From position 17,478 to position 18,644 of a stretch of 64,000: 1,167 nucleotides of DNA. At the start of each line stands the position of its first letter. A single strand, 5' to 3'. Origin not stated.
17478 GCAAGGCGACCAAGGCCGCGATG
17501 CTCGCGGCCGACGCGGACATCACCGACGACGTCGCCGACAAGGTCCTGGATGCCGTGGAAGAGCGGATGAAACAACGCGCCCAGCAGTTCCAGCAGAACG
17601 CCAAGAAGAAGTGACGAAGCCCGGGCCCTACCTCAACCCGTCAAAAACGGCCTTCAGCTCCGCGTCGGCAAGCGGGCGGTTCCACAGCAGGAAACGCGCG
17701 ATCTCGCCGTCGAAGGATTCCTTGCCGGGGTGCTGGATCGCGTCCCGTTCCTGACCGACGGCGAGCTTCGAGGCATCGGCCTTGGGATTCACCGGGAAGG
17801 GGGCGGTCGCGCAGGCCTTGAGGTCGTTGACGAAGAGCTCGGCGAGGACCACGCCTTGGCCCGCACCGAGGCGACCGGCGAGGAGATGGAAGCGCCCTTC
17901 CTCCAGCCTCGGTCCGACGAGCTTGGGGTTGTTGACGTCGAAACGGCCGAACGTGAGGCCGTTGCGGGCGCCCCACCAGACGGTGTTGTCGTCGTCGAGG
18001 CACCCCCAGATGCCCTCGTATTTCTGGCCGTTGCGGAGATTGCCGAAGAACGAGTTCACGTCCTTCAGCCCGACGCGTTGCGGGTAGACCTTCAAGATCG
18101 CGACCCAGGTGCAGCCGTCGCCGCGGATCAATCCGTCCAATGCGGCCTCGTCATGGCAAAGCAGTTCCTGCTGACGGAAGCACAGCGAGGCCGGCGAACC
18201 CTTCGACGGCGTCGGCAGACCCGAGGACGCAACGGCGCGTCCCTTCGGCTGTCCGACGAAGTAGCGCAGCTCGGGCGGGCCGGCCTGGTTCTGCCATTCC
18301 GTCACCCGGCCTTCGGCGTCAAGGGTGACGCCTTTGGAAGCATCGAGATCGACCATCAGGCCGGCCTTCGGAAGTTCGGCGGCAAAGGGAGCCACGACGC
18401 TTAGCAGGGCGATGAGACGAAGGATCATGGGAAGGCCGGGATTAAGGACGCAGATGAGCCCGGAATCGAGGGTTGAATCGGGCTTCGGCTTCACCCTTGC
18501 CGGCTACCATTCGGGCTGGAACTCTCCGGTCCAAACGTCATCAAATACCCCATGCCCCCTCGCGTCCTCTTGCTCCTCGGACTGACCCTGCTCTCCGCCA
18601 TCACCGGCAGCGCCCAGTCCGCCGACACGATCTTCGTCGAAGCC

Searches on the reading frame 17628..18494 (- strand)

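Call 10: search_protein_families(library=pfam, proteins=[window:17628-18494:-], max_evalue=0.001)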
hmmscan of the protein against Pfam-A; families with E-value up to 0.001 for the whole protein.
window:17628-18494:- (288 aa): 1 family
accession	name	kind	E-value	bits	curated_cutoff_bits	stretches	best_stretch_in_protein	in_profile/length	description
PF13385.13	Laminin_G_3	-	4.2e-05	24.2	27.6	1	161-280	45-150/151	Concanavalin A-like lectin/glucanases superfamily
